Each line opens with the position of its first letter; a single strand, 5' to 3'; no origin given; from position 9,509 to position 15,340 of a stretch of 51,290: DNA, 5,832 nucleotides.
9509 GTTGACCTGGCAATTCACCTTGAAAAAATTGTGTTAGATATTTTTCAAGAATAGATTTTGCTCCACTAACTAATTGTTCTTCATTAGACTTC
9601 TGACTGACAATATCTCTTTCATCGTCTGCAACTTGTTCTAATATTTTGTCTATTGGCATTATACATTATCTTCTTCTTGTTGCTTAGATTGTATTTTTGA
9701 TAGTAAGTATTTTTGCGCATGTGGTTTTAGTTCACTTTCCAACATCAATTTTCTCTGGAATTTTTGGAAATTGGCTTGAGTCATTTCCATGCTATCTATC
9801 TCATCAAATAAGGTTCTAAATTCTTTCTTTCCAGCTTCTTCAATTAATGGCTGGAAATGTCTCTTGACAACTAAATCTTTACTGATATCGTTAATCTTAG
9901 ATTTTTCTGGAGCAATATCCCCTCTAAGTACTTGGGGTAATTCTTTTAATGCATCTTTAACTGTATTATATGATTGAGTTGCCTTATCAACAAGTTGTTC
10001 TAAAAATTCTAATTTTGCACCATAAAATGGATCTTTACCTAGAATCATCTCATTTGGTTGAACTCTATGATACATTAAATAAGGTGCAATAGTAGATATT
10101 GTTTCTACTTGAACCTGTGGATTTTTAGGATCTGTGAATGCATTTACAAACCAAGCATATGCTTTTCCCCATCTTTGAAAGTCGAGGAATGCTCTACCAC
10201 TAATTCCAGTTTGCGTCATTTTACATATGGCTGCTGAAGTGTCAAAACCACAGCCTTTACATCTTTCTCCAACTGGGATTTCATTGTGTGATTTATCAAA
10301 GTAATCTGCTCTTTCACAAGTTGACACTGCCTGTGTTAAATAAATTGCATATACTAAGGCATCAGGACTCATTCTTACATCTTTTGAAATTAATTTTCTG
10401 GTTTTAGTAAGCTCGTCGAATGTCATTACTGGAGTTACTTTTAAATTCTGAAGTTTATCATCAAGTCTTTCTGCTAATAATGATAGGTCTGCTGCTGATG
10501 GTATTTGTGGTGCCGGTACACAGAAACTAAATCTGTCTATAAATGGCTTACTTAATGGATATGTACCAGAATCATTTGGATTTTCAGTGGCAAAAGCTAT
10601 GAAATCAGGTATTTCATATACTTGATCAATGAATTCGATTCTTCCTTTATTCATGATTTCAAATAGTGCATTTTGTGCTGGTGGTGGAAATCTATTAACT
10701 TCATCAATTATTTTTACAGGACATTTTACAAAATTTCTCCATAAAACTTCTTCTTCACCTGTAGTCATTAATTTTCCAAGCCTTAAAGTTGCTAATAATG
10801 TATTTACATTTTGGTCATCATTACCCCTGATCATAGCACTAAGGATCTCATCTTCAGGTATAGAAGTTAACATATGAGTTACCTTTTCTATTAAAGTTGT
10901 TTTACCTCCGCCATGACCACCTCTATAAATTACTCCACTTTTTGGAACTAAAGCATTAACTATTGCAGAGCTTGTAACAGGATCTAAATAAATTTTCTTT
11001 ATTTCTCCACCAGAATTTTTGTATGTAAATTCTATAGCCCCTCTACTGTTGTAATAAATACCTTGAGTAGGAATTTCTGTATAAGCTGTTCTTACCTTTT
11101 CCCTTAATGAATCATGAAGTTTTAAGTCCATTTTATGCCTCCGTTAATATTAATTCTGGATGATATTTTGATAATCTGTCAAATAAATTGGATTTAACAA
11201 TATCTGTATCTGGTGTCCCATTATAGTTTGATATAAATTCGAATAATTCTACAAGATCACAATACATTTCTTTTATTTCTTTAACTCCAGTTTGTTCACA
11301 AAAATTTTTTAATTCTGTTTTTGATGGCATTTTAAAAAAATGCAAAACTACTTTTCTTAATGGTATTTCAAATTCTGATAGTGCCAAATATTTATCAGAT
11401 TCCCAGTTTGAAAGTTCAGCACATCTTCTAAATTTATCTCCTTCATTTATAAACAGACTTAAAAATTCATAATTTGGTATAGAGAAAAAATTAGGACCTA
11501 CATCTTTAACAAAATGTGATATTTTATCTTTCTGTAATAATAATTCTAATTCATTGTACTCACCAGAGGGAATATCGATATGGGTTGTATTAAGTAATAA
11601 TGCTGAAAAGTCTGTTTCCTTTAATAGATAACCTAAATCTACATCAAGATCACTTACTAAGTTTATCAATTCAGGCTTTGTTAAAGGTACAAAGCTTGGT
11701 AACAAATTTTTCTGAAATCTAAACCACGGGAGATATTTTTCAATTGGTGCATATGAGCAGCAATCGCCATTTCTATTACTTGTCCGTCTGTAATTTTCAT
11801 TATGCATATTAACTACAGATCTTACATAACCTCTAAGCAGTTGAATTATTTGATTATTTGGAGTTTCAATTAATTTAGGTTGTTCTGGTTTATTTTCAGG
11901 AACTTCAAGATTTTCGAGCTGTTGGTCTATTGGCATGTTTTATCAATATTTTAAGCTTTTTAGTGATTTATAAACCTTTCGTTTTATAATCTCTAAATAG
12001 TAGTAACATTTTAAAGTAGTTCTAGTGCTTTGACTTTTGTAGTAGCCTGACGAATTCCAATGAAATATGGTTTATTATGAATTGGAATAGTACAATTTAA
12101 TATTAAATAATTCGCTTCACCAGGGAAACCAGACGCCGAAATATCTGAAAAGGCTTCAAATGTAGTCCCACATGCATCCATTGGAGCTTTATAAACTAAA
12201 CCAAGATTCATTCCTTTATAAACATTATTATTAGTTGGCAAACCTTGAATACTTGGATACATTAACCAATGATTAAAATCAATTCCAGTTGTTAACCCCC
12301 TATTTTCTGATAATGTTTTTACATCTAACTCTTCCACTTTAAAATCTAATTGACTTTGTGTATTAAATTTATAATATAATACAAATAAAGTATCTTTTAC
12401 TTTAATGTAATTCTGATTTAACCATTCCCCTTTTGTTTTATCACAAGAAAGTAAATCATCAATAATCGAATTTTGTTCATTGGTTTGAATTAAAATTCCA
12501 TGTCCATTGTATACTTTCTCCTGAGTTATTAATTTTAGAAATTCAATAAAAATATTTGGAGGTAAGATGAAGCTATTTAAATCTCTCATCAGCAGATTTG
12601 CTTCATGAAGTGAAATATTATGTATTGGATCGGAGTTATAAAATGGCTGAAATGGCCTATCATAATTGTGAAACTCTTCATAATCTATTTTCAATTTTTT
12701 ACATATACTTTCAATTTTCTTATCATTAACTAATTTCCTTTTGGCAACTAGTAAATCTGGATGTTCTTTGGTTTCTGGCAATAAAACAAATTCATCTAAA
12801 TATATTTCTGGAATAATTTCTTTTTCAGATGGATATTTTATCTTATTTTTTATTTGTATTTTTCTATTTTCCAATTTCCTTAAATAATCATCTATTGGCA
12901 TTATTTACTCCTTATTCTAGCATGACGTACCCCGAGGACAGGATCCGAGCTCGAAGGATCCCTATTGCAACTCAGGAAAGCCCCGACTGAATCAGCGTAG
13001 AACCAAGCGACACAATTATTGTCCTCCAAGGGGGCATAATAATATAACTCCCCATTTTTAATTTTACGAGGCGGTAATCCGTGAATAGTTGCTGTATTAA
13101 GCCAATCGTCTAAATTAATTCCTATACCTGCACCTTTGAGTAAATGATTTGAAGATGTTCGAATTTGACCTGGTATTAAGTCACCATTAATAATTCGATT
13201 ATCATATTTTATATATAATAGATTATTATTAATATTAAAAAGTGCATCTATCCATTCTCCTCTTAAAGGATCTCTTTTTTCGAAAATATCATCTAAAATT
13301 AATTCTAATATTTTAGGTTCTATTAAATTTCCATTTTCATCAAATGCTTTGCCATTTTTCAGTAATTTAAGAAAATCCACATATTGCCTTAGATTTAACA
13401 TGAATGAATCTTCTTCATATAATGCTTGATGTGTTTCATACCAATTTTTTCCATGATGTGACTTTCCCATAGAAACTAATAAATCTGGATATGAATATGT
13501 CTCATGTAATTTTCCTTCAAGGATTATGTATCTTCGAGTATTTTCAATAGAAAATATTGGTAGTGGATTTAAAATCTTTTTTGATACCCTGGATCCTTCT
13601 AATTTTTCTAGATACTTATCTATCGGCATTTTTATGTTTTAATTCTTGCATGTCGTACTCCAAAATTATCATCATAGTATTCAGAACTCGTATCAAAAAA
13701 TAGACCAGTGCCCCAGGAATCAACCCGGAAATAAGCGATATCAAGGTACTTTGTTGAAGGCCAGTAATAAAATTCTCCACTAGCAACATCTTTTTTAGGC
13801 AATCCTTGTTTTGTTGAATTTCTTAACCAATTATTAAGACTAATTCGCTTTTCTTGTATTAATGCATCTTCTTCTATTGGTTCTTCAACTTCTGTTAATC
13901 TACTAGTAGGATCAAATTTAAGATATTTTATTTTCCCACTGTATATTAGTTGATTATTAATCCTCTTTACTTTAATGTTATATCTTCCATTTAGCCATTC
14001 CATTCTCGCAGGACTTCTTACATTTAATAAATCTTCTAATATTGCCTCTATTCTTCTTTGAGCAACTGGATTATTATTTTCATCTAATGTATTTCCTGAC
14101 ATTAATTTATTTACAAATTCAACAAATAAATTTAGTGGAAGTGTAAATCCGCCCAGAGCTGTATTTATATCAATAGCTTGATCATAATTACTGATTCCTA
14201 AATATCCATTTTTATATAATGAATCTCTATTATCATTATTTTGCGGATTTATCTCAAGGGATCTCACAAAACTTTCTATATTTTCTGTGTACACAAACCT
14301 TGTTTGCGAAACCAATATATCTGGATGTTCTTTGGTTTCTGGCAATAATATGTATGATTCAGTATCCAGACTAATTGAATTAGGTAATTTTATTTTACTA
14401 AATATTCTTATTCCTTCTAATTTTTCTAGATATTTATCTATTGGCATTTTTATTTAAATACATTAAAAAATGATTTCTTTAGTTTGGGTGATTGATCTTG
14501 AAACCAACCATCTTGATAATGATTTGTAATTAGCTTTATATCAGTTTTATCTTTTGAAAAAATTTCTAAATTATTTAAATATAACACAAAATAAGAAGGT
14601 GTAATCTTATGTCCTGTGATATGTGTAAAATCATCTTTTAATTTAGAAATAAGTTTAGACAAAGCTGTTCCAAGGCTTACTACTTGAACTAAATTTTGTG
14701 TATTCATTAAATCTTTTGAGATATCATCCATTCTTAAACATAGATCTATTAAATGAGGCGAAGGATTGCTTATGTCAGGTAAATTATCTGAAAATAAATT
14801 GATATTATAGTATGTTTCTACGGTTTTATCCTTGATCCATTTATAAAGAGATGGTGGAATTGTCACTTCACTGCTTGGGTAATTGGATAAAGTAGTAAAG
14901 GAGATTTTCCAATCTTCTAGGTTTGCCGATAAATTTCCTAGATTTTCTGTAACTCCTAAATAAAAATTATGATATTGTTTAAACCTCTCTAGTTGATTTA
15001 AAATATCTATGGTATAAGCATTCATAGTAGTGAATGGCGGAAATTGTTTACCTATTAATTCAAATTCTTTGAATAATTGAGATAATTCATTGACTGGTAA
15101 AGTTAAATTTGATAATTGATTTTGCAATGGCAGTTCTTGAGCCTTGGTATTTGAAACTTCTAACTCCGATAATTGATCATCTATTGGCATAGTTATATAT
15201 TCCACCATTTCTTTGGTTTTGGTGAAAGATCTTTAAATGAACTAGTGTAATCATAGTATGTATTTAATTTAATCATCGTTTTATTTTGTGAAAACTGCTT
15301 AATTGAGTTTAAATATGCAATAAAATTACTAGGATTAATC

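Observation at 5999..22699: Candidate novel system: MoxR AAA+ ATPase and vWA/MIDAS protein embedded in an array of 17 proteins sharing one N-terminal peptide (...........)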

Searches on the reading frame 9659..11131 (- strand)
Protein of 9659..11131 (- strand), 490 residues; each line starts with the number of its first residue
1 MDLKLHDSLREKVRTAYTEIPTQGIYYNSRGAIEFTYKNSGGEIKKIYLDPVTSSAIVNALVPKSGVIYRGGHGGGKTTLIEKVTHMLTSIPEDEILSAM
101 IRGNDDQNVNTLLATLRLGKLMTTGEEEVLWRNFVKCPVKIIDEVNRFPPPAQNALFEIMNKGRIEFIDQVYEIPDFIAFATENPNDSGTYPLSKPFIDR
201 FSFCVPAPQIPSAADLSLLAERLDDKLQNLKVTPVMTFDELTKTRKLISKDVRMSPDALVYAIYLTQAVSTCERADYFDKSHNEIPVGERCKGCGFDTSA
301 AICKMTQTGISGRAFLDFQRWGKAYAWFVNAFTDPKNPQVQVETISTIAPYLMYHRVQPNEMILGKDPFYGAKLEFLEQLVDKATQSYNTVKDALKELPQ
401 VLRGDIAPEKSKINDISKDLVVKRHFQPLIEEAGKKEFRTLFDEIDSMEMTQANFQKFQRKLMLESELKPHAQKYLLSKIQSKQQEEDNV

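Call 7: search_protein_families(library=pfam, max_evalue=0.1, proteins=[window:9659-11131:-])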
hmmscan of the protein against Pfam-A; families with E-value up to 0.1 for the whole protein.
window:9659-11131:- (490 aa): 4 families
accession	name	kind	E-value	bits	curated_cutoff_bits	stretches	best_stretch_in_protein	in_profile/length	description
PF07726.17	AAA_3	-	2.1e-10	41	27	1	139-202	65-130/131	ATPase family associated with various cellular activities (AAA)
PF07728.20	AAA_5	-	6e-10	39.7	22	1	68-201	3-139/139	AAA domain (dynein-related subfamily)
PF03266.21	NTPase_1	-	0.023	15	23.9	0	423-463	82-122/168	NTPase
PF13245.12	AAA_19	-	0.027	15.1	25.1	1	57-162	4-116/134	AAA domain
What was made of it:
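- Checked: The gene at 9659-11131 passes the Pfam cut-offs for AAA_3 and AAA_5 (call 7).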

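Call 27: search_solved_structures(query=window:9659-11131:-, max_evalue=0.01)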
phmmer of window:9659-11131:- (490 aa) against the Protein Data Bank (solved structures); distinct sequences matched with E-value up to 0.01: 1.
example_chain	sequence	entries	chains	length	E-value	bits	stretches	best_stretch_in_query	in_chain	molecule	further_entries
2r44_A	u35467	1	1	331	7.5e-10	41.2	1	141-265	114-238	Uncharacterized protein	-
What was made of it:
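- On MoxR-class AAA+ ATPase: The only solved relative by sequence is 2r44, deposited as 'Uncharacterized protein' (E 7.5e-10, call 27); I recall it as a MoxR-type ATPase.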

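Call 79: search_dna_similar(query=window:9659-11131:-, collection=phages, mode=protein, max_evalue=0.001, max_rows=15)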
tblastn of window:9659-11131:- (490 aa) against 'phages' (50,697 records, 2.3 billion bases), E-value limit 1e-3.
Records with a match: 12; places in all: 12; records where one place covers at least 80% of the query: 0.
Best place of each record, by identity: <60% 12.
By first word of the organism name: Bacteriophage 10; Stenotrophomonas 1; uncultured 1.
By host as written in the record: - 11; Stenotrophomonas maltophilia 1.
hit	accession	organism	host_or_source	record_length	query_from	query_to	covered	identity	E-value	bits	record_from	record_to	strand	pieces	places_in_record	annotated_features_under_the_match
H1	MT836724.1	Bacteriophage sp.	human fecal samples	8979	57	358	62%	25.2%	1e-5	54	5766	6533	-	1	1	record has no annotation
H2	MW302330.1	Stenotrophomonas phage TS-12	Stenotrophomonas maltophilia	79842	58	357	61%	25.0%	5e-7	59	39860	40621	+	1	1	hypothetical protein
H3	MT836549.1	Bacteriophage sp.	human fecal samples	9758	123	357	48%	26.0%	2e-10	69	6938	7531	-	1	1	record has no annotation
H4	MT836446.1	Bacteriophage sp.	human fecal samples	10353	127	380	52%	22.1%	2e-4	50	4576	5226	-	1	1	record has no annotation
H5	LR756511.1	uncultured phage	metagenomic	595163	67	203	28%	31.3%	2e-7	60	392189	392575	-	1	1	record has no annotation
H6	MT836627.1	Bacteriophage sp.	human fecal samples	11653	135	268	27%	30.9%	2e-5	54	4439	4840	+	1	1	record has no annotation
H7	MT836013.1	Bacteriophage sp.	human fecal samples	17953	137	294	32%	26.1%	4e-5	52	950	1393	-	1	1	record has no annotation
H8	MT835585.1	Bacteriophage sp.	human fecal samples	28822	139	267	26%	30.1%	9e-5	51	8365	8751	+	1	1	record has no annotation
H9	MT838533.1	Bacteriophage sp.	human fecal samples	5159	130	250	25%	30.9%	3e-7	59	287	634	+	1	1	record has no annotation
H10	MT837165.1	Bacteriophage sp.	human fecal samples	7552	135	205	14%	38.4%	3e-5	53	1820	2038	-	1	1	record has no annotation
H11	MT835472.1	Bacteriophage sp.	human fecal samples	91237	135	205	14%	37.0%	4e-5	53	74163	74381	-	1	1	record has no annotation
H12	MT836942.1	Bacteriophage sp.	human fecal samples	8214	135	205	14%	35.6%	8e-5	51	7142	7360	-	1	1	record has no annotation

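Call 88: search_protein_families(library=ncbifam, max_evalue=0.01, proteins=[window:9659-11131:-])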
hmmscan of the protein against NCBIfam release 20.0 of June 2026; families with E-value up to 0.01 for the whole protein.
window:9659-11131:- (490 aa): 1 family
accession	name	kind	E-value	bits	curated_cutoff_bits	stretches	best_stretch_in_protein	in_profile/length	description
TIGR02031.1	BchD-ChlD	equivalog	3.4e-06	26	499.55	1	65-267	17-225/608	magnesium chelatase ATPase subunit D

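Call 89: search_protein_families(library=padloc, max_evalue=0.01, proteins=[window:9659-11131:-])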
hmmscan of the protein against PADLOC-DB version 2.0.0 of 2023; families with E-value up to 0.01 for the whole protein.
window:9659-11131:- (490 aa): 0 families

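Call 106: search_protein_families(library=phrogs, max_evalue=0.01, proteins=[window:9659-11131:-])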
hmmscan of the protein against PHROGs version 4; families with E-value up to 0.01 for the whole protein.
window:9659-11131:- (490 aa): 1 family
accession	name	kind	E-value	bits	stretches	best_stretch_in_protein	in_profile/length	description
phrog_168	-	DNA, RNA and nucleotide metabolism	0.00033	21.4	0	67-162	45-126/314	clamp loader of DNA polymerase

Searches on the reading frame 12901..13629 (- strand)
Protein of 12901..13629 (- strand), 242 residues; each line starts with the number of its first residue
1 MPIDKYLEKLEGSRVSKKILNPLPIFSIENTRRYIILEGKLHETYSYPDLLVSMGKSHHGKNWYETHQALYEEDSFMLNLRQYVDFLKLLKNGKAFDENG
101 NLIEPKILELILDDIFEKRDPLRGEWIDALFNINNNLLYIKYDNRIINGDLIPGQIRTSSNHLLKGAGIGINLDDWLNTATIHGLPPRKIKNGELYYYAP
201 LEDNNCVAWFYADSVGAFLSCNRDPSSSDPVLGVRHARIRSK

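Call 66: search_solved_structures(query=A5, max_evalue=1, show_alignments=2)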
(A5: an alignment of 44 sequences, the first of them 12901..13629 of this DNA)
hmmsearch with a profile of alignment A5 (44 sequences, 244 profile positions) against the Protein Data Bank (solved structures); distinct sequences matched with E-value up to 1: 2.
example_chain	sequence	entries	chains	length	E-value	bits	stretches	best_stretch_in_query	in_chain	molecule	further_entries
5lxn_A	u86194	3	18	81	0.053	16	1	106-163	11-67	Transforming acidic coiled-coil-containing protein 3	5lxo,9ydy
4bwr_A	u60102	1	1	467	0.28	13.6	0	180-235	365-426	PROTEIN CORRESPONDING TO LOCUS C5321 FROM CFT073 E.COLI STRAIN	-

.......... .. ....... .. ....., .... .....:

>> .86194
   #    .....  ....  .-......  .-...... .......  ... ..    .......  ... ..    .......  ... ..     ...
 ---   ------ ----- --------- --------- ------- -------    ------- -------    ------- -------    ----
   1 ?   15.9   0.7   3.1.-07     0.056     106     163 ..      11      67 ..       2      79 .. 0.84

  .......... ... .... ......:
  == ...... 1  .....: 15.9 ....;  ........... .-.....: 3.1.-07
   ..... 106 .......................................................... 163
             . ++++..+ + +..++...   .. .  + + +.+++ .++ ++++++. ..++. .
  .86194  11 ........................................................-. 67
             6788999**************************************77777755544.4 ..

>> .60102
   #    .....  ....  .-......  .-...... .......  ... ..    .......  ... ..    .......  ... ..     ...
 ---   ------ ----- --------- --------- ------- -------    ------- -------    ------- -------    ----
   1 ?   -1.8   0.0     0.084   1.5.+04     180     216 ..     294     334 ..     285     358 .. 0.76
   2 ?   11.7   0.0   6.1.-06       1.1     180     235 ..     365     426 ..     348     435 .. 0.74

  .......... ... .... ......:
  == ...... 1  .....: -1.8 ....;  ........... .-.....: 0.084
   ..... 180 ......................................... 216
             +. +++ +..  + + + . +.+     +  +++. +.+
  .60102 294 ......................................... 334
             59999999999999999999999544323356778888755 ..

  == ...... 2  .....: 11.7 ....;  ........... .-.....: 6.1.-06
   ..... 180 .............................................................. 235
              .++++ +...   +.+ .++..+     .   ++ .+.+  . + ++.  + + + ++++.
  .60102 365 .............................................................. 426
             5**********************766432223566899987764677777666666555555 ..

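Call 68: search_protein_families(library=pfam, alignment_id=A5, max_evalue=0.1)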
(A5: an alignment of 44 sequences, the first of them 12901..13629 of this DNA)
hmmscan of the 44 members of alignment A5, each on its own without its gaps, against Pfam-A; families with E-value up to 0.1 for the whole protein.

A. member 1, window:12901-13629:- (242 aa): 0 families

B. families by the number of members that match (of 44 scanned): 9 families
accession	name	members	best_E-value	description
PF24434.1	DUF7557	1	0.0036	Family of unknown function (DUF7557)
PF01514.23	YscJ_FliF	1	0.0088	Secretory protein of YscJ/FliF family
PF06757.18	Ins_allergen_rp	1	0.014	Insect allergen related repeat, nitrile-specifier detoxification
PF05263.17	DUF722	1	0.03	Protein of unknown function (DUF722)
PF18975.6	DUF5711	1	0.03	Family of unknown function (DUF5711)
PF02342.23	TerD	1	0.041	TerD domain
PF09643.15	YopX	1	0.05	YopX protein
PF14135.11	DUF4302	1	0.094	Domain of unknown function (DUF4302)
PF16898.10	TOPRIM_C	1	0.099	C-terminal associated domain of TOPRIM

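Call 88: search_protein_families(library=ncbifam, max_evalue=0.01, proteins=[window:12901-13629:-])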
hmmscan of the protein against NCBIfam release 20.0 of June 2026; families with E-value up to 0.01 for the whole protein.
window:12901-13629:- (242 aa): 0 families

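Call 89: search_protein_families(library=padloc, max_evalue=0.01, proteins=[window:12901-13629:-])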
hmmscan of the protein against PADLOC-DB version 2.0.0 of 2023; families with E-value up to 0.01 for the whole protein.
window:12901-13629:- (242 aa): 0 families

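Call 106: search_protein_families(library=phrogs, max_evalue=0.01, proteins=[window:12901-13629:-])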
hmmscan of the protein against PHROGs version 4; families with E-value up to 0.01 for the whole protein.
window:12901-13629:- (242 aa): 0 families

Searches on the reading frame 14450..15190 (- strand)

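Call 7: search_protein_families(library=pfam, max_evalue=0.1, proteins=[window:14450-15190:-])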
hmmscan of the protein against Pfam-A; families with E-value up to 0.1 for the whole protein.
window:14450-15190:- (246 aa): 1 family
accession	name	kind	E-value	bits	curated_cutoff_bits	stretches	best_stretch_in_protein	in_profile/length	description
PF06657.18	Cep57_MT_bd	-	0.065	14.1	31.3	0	172-192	8-28/77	Centrosome microtubule-binding domain of Cep57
